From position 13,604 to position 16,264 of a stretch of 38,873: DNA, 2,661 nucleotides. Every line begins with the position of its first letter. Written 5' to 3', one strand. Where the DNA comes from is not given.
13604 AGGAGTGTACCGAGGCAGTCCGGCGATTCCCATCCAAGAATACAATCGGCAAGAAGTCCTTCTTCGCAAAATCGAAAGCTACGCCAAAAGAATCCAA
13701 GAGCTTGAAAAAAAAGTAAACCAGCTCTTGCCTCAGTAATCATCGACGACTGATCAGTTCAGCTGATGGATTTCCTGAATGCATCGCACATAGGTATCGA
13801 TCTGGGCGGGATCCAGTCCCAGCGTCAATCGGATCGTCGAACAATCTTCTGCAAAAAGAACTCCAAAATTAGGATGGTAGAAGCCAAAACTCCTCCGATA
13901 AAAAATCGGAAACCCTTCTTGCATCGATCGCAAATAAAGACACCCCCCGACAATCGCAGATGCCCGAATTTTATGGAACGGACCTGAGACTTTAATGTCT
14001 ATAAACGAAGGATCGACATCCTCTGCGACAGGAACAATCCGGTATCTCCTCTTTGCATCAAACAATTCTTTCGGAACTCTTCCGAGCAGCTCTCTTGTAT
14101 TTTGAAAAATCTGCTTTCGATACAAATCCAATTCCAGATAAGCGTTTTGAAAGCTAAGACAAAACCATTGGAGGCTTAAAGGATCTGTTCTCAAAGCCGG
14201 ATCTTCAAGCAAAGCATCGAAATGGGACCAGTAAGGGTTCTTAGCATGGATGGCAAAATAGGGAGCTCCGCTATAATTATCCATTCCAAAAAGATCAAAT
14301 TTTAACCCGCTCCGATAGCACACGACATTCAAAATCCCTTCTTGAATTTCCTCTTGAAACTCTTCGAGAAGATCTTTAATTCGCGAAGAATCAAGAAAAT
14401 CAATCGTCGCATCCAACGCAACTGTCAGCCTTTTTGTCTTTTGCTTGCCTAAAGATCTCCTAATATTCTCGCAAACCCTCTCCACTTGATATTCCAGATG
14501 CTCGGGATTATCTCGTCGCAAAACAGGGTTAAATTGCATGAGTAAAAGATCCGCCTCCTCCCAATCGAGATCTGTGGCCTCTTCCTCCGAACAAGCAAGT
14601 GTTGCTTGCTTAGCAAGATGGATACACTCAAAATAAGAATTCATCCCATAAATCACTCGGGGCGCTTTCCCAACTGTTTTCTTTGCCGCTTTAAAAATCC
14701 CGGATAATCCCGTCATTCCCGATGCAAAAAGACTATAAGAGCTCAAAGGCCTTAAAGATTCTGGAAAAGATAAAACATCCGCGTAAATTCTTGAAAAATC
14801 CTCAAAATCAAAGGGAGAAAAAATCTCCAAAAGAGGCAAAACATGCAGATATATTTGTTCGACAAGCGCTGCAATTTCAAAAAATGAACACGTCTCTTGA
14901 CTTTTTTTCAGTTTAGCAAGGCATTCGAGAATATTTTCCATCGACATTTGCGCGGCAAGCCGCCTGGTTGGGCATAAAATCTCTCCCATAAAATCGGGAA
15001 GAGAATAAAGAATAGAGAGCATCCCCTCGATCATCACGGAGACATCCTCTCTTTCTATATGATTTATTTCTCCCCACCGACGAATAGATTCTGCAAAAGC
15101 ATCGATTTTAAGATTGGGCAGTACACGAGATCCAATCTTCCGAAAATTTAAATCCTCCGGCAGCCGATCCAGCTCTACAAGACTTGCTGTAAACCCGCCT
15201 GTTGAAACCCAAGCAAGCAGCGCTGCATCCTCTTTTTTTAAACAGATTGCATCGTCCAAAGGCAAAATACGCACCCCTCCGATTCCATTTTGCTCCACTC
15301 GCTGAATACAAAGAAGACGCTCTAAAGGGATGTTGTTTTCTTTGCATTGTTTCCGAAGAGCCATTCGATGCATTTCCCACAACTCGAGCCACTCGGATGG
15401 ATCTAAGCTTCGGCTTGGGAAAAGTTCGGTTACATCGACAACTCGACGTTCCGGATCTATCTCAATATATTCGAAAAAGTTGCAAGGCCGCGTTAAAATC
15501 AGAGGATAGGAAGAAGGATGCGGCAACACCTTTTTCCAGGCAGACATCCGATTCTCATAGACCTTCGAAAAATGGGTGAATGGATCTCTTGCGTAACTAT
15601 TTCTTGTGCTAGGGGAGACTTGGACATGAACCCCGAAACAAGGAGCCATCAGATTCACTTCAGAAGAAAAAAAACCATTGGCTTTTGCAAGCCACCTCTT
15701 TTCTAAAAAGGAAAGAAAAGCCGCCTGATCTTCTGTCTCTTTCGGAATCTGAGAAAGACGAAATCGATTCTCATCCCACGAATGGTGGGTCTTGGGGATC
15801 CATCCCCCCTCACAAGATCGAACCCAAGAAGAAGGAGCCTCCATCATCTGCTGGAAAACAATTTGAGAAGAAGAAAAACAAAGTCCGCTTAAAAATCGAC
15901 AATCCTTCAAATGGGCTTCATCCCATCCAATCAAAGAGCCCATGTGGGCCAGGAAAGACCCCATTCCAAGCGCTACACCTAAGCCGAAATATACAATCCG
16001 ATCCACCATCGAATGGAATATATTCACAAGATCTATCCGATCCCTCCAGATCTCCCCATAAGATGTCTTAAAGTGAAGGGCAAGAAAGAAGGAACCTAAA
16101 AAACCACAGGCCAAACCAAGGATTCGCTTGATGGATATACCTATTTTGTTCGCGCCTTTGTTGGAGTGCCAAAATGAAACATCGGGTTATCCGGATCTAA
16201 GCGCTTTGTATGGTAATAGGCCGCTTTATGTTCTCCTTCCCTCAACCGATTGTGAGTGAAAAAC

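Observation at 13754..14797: Cryptic Cys/Met-metabolism (fold-type I) PLP-enzyme-like domain at the C-terminus of the 786-aa orphan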

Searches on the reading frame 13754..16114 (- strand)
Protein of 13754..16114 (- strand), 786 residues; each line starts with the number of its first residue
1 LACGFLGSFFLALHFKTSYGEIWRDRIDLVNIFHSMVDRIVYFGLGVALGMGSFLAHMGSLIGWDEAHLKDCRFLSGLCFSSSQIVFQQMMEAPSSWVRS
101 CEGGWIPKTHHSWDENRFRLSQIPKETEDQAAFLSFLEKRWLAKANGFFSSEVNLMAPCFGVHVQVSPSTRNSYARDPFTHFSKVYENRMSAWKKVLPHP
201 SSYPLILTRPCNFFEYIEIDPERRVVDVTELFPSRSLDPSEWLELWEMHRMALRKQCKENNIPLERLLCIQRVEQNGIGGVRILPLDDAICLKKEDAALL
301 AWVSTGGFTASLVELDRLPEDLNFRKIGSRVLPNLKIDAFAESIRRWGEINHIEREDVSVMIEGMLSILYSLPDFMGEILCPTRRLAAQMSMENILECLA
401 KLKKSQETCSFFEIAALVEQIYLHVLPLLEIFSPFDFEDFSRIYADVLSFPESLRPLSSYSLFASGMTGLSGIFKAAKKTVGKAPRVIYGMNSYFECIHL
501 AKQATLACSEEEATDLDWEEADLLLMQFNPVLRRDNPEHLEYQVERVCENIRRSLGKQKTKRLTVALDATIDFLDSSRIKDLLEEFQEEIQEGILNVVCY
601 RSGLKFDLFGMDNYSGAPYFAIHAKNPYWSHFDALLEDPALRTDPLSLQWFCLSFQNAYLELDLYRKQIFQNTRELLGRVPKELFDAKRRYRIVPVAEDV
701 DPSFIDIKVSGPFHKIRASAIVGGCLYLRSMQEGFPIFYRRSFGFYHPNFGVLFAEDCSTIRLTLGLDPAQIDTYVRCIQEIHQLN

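Call 3: search_protein_families(library=pfam, proteins=[window:13754-16114:-], max_evalue=10)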
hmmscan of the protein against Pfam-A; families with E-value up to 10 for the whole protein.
window:13754-16114:- (786 aa): 1 family
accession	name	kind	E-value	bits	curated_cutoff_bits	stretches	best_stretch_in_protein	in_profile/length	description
PF18828.6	LPD15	-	0.007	16.7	27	1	578-605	2-29/99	Large polyvalent-protein-associated domain 15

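Call 4: search_protein_families(library=ncbifam, proteins=[window:13754-16114:-], max_evalue=10)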
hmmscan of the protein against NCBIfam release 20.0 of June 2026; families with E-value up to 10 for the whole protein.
window:13754-16114:- (786 aa): 0 families

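Call 5: search_solved_structures(query=window:13754-16114:-, max_evalue=10, show_alignments=2)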
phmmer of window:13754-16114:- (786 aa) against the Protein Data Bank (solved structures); distinct sequences matched with E-value up to 10: 1.
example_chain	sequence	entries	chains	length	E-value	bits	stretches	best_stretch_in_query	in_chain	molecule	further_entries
6ybw_z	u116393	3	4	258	0.66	11.5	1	150-225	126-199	Eukaryotic translation initiation factor 3 subunit J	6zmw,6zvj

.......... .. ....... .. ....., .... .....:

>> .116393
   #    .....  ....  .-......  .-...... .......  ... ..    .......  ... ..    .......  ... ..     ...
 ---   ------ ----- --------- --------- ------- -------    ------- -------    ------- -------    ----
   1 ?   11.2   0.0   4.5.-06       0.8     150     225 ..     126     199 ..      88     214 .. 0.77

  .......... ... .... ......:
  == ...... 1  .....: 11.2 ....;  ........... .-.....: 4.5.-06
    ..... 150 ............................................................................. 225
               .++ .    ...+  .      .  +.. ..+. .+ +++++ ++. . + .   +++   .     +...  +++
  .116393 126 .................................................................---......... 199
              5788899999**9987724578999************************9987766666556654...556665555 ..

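Call 6: find_homologous_proteins(query=window:13754-16114:-, max_evalue=0.001)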
Query window:13754-16114:- (786 aa): 42 proteins with E <= 0.001 among 8000 candidates.
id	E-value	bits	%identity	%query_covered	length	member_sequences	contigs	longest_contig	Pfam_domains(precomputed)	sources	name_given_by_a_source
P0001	0.0e+0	1748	100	96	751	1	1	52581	-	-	-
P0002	0.0e+0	1230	70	100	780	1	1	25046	-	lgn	-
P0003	0.0e+0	1024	53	100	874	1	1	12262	-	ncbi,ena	-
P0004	2.0e-241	822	48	99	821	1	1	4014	-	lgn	-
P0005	2.8e-227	775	48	98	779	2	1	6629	-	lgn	-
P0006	7.9e-222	757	47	96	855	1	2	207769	-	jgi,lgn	-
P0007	8.4e-218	744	47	96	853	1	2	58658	-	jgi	jgi:hypothetical protein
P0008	2.7e-210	719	45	96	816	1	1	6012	-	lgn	-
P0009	6.3e-210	718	45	97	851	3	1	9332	-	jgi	jgi:hypothetical protein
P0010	1.9e-207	709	44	96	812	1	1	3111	-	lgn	-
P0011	5.9e-207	708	44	96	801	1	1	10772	-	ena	-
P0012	1.1e-206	707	45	96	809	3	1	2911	-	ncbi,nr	ncbi:MAG TPA: hypothetical protein VMR37_08075, partial [Rhabdochlamydiaceae bacterium]|nr:hypotheti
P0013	1.5e-203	697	44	96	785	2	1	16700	-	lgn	-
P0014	1.7e-202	693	43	96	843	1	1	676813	-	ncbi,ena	-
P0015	3.7e-200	685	44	96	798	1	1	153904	-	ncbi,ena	-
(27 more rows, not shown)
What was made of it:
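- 13754..16114 (-): Whole gene, 786 aa from a TTG start. A database gene call (P0001) starts at M36, giving 751 aa. There are 42 homologues with E<=1e-150 (call 6).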

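Call 11: search_solved_structures(query=A1, max_evalue=10, show_alignments=3)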
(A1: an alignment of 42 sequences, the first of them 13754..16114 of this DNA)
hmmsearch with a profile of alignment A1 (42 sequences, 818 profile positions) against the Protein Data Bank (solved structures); distinct sequences matched with E-value up to 10: 0.

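Call 15: search_protein_families(library=pfam, alignment_id=A1, max_evalue=1)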
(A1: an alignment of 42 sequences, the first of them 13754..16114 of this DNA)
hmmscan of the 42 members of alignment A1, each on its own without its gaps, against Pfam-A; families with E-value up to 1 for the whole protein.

A. member 1, window:13754-16114:- (786 aa): 1 family
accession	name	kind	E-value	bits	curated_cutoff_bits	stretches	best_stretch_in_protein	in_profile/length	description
PF18828.6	LPD15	-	0.007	16.7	27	1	578-605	2-29/99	Large polyvalent-protein-associated domain 15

B. families by the number of members that match (of 42 scanned): 27 families (the first 25 are shown)
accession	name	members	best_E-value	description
PF18828.6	LPD15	4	0.007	Large polyvalent-protein-associated domain 15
PF13556.12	HTH_30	1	0.0013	PucR C-terminal helix-turn-helix domain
PF25505.1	ARM_CPL3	1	0.0014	CPL3 ARM repeat domain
PF02337.22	Gag_p10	1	0.0029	Retroviral GAG p10 protein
PF23692.1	YmjE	1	0.042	YmjE-like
PF05116.19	S6PP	1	0.058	Sucrose-6F-phosphate phosphohydrolase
PF04439.18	Adenyl_transf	1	0.075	Streptomycin adenylyltransferase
PF09463.15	Opy2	1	0.079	Opy2 protein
PF19959.4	EAD4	1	0.081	Effector-associated domain 4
PF20626.4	EGF_Sp38_C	1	0.1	Zona-pellucida-binding protein (Sp38) C-terminal EGF-like domain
PF09384.15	UTP15_C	1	0.13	UTP15 C terminal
PF16756.11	PALB2_WD40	1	0.13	Partner and localizer of BRCA2 WD40 domain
PF15439.11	NYAP_N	1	0.16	Neuronal tyrosine-phosphorylated phosphoinositide-3-kinase adapter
PF13281.12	MAP3K_TRAF_bd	1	0.17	MAP3K TRAFs-binding domain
PF04380.18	BMFP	1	0.18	Membrane fusogenic activity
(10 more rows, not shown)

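Call 16: predict_structure(alignment_id=A1)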
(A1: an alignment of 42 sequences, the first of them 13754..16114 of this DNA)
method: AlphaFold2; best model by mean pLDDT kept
length: 786 residues; sequences in the alignment: 42
mean_pLDDT: 90.2   pTM: 0.90
mean pLDDT of the five models: 90.2, 88.3, 88.2, 87.9, 87.1
residues with pLDDT >= 90: 564; 70-90: 177; 50-70: 39; < 50: 6
segments of 3 or more residues with pLDDT < 50: 173-175
pLDDT, mean of each block of 10 residues (from residue 1): 90 91 91 94 96 93 83 96 96 92 92 93 90 91 73 90 83 50 77 89 92 86 89 90 95 95 92 90 84 87 89 83 62 85 93 84 94 92 94 96 87 92 95 96 93 95 93 97 96 91 94 94 96 79 96 85 95 92 97 97 63 85 95 95 94 94 92 97 95 96 94 94 96 92 83 91 93 97 95
secondary structure, 60 per line:
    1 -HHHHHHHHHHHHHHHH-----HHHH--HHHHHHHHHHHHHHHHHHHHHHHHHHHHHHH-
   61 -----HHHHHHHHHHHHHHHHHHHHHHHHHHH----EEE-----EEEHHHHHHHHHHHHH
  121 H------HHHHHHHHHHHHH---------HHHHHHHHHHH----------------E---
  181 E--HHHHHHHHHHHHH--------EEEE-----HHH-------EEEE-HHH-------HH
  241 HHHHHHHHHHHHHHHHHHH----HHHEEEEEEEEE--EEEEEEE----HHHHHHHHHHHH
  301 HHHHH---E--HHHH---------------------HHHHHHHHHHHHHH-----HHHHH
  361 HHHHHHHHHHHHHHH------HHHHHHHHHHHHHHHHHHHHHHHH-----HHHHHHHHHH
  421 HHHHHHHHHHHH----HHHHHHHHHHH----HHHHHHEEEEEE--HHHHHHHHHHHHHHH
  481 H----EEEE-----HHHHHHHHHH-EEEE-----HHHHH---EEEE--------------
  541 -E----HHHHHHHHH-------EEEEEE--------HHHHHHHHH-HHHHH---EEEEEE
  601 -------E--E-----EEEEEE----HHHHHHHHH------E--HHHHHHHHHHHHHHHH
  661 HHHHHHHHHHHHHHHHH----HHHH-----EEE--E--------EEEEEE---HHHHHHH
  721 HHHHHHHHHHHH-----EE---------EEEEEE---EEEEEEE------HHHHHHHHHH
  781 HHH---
elements in order (helices of 4 or more, strands of 3 or more residues): H2-17 H23-26 H29-59 H66-92 E97-99 E105-107 H108-121 H128-140 H150-160 H184-196 E205-208 E224-227 H239-259 E267-275 E278-284 H289-305 H312-315 H337-350 H356-375 H382-405 H411-432 H437-447 H452-457 E458-463 H466-481 E486-489 H495-504 E506-509 H515-519 E523-526 H547-555 E563-568 H577-585 H587-591 E595-600 E617-622 H627-635 H645-677 H682-685 E691-693 E705-710 H714-732 E749-754 E758-764 H771-783
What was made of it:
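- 15923..15997 (-): Second, Gly/Ala-rich hydrophobic helix (aa 40-64). It may be a membrane anchor or may pack against the protein. Modelled as part of helix 29-59 (call 16).
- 15581..15601 (-): Invariant SYARDP loop (Y174-x-R176). This is the only stretch of the full model with pLDDT below 50, residues 173-175 (call 16).
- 14195..14761 (-): PLP-binding large domain (aa ~452-640) with seven strands: a 458-463, b 486-489, c 506-509, d 523-526, e 563-568, f 595-600, g 617-622. DSSP of the AF2 model (call 16).
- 14525..14536 (-): Q527-F-N529-P530 after strand d. N529 is the putative O3' hydrogen-bond partner. The position after strand d comes from call 16.
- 14084..14182 (-): Long helix 645-677 linking the large and small domains. 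DSSP of the model (call 16).
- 13757..14047 (-): Small C-terminal alpha/beta domain (aa ~690-786). Strands 691-693, 705-710, 749-754 and 758-764; helices 714-732 and 771-783 (call 16).
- On Fold-type I PLP-dependent enzyme superfamily (aspartate aminotransferase fold): AF2 model with pLDDT 90.2 has seven strands between 458 and 622, helix 645-677, and a small domain at 690-786 (call 16). S602-G-L-K605 follows strand 595-600 (call 16).
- Checked: The template-free AF2 model has pLDDT 90.2 and pTM 0.90 (call 16).
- AF2 without templates gives pLDDT 90.2 and pTM 0.90 (call 16). The seven-strand order, the long linker helix and the small domain put D568 and S602..K605 at canonical sites (call 16). 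The model was made without templates and is very confident (call 16).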

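Call 18: fold_search(model_id=the predicted structure, library=pdb)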
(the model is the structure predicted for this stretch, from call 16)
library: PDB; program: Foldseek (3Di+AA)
matches with E <= 10: 412; with E <= 0.001: 197
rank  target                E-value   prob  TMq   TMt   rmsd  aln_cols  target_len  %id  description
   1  9hee_A                5.4e-07  1.00  0.30  0.68   5.0       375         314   13  Crystal structure of methionine gamma-lyase from Brevibacterium aurantiacum having disordered N-terminus and devoid of (released 2025-10-22)
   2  2zy3_B                1.3e-06  1.00  0.28  0.39  14.3       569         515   14  dodecameric L-aspartate beta-decarboxylase (released 2009-01-27)
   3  2zy3_D                1.6e-06  1.00  0.27  0.38  11.4       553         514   14  dodecameric L-aspartate beta-decarboxylase (released 2009-01-27)
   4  7v58_B                1.9e-06  1.00  0.28  0.49   6.4       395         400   12  Structural insights into the substrate selectivity of acyl-CoA transferase (released 2021-12-29)
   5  2zy5_F                1.9e-06  1.00  0.27  0.37  13.2       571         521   14  R487A mutant of L-aspartate beta-decarboxylase (released 2009-01-27)
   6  2zy5_E                2.3e-06  1.00  0.28  0.39  14.4       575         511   13  R487A mutant of L-aspartate beta-decarboxylase (released 2009-01-27)
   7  2zy4_E                2.8e-06  1.00  0.29  0.40  14.3       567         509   13  dodecameric L-aspartate beta-decarboxylase (released 2009-01-27)
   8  2zy5_B                2.9e-06  1.00  0.28  0.39  14.4       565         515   13  R487A mutant of L-aspartate beta-decarboxylase (released 2009-01-27)
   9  2zy4_B                2.9e-06  1.00  0.28  0.39  14.6       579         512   13  dodecameric L-aspartate beta-decarboxylase (released 2009-01-27)
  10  3tqx_A                3.2e-06  1.00  0.28  0.51   5.2       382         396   11  Structure of the 2-amino-3-ketobutyrate coenzyme A ligase (kbl) from Coxiella burnetii (released 2011-09-21)
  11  7ba4_A                3.6e-06  1.00  0.29  0.55   6.0       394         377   14  Structure of Cystathionine gamma-lyase from Pseudomonas aeruginosa (released 2021-09-29)
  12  3f6t_B                3.6e-06  1.00  0.28  0.39  14.9       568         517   10  Crystal structure of aspartate aminotransferase (E.C. 2.6.1.1) (YP_194538.1) from Lactobacillus acidophilus NCFM at 2. (released 2008-12-09)
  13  3ihj                  3.6e-06  1.00  0.26  0.40  15.4       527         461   11  Human alanine aminotransferase 2 in complex with PLP (released 2009-08-18)
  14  1ibj_A                4.0e-06  1.00  0.28  0.54   4.8       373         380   14  Crystal structure of cystathionine beta-lyase from Arabidopsis thaliana (released 2001-04-04)
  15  2zy5_D                4.0e-06  1.00  0.29  0.40  11.1       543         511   14  R487A mutant of L-aspartate beta-decarboxylase (released 2009-01-27)
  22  2zy3_C                4.9e-06  1.00  0.29  0.40  14.0       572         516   11  dodecameric L-aspartate beta-decarboxylase (released 2009-01-27)
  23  2zy3_A                4.9e-06  1.00  0.28  0.39  11.1       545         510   14  dodecameric L-aspartate beta-decarboxylase (released 2009-01-27)
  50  2zy3_E                1.0e-05  1.00  0.28  0.39  11.0       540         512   14  dodecameric L-aspartate beta-decarboxylase (released 2009-01-27)
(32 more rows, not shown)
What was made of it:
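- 14195..14761 (-): Foldseek matches to fold-type I PLP enzymes (call 18).
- On Fold-type I PLP-dependent enzyme superfamily (aspartate aminotransferase fold): Foldseek gives 197 PDB hits at E<=1e-3, and the top 50 are all fold-type I (call 18).
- On Cys/Met-metabolism PLP enzymes (PF01053): MGL, CGL, CBL and CGS make up most of the top 50, but Kbl, Asp beta-decarboxylase and aminotransferases have similar E-values (call 18).
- Closest known: Cys/Met-metabolism PLP-dependent enzymes. Same: Best structural neighbours (call 18).
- Closest known: Other fold-type I PLP enzymes: alpha-oxoamine synthases. Same: Same superfamily fold, with comparable Foldseek E-values of 1e-6 to 1e-5 (call 18).
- Checked: It matches fold-type I PLP enzymes with Foldseek E down to 5e-7, and 197 hits reach E<=1e-3 (call 18).
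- CGL, CBL, CGS, Kbl and Asp beta-decarboxylase follow (call 18). Foldseek E-values for Kbl (3tqx, 3.2e-6), an acyl-CoA transferase (7v58), Asp beta-decarboxylase (2zy3, 1.3e-6), ALT2 and HisC are in the same range as the Cys/Met enzymes (call 18). The best single structural hit is a methionine gamma-lyase (call 18). 197 Foldseek hits at E<=1e-3 converge on one superfamily (call 18).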

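Call 19: search_protein_representatives(alignment_id=A1)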
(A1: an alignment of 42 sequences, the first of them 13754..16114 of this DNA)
Query: 42 sequences, 818 profile positions. Proteins with E-value up to 0.001 (for the whole library): 690; up to 1e-10: 499; up to 1e-30: 290. The best 150 are listed.
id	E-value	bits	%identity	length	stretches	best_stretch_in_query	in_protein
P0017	0.0e+00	1204.2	-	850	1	8-817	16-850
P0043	0.0e+00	1182.7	-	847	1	21-817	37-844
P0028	0.0e+00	1118.3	-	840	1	20-816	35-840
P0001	0.0e+00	1093.1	-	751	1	34-816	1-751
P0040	0.0e+00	1058.6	-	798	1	9-817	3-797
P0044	0.0e+00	1050.4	-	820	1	5-817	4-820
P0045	0.0e+00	1038.1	-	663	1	162-817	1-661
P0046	0.0e+00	1032.7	-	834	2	245-817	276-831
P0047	0.0e+00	1030.6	-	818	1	5-816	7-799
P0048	3.7e-296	1000.8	-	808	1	32-817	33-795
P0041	5.5e-296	1000.2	-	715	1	103-817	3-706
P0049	2.9e-295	997.9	-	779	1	54-814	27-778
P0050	3.2e-295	997.7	-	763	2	245-815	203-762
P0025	1.3e-291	985.8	-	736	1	32-814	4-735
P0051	3.1e-291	984.5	-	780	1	31-817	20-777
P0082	5.9e-132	457.7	-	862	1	42-814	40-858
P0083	9.2e-132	457.0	-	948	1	84-815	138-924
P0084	1.3e-130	453.2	-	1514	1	81-812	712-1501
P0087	1.2e-125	436.8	-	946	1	33-812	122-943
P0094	3.6e-118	412.1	-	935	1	90-814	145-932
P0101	2.3e-109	383.0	-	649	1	356-812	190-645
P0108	6.2e-107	374.9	-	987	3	366-815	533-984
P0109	1.9e-106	373.3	-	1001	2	265-816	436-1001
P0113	1.3e-105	370.5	-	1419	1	77-814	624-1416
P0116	3.6e-104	365.8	-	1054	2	369-814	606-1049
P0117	6.8e-104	364.8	-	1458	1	97-810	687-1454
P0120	9.4e-103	361.1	-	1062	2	210-815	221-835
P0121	2.1e-102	359.9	-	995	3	360-814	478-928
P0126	1.6e-100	353.7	-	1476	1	211-812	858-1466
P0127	3.3e-100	352.7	-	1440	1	284-812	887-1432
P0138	8.7e-96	338.0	-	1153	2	279-813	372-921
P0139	1.1e-95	337.8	-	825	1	31-813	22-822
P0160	1.6e-90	320.6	-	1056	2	370-797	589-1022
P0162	2.7e-90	319.9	-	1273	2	380-810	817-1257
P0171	1.3e-87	311.0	-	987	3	361-815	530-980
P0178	2.3e-84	300.2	-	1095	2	356-814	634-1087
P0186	4.3e-79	282.8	-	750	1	97-799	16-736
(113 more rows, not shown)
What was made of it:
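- The family has 690 clusters at E<=1e-3 (call 19).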

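Call 21: list_cluster_members(proteins=[P0082, P0083, P0084, P0108, P0116, P0126, P0138, P0162, P0178, P0186])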
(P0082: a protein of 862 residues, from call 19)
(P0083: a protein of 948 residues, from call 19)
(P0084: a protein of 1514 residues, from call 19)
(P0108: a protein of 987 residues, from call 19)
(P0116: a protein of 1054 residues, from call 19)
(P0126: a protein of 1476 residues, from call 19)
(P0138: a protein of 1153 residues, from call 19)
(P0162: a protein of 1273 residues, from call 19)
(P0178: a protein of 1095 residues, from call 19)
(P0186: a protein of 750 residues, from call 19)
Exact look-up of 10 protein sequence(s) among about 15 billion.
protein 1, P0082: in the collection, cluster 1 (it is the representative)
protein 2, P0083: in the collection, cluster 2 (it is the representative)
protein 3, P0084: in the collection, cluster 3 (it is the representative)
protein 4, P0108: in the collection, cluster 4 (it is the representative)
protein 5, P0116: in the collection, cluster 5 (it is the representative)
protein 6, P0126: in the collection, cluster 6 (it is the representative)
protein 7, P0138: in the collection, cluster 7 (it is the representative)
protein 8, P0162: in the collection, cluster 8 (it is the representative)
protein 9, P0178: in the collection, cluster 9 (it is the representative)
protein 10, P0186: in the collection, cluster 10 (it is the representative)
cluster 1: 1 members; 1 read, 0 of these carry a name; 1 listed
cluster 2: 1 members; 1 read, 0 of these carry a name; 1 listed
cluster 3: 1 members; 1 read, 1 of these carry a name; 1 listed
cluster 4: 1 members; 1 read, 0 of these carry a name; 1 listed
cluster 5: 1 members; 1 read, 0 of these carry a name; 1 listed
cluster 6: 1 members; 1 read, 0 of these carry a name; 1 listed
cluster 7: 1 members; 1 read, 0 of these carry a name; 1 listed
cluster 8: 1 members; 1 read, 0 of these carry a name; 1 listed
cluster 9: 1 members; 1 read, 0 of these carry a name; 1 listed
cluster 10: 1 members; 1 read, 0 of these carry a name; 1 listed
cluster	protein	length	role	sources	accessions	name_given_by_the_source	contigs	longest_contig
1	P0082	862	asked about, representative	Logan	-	-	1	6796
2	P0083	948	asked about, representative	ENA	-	-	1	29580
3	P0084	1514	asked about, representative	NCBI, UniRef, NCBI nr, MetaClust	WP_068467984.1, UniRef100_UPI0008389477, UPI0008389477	gamma-glutamyl-gamma-aminobutyrate hydrolase family protein [Candidatus Protochlamydia ... | gamma-glutamyl-gamma-aminobutyrate hydrolase family protein n=1 Tax=Candidatus ... | status=active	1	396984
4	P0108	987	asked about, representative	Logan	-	-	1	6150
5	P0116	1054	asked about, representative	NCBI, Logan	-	-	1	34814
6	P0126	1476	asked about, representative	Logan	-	-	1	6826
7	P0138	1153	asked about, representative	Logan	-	-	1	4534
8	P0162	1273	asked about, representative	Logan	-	-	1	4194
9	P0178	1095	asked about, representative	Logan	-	-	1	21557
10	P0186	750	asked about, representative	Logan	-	-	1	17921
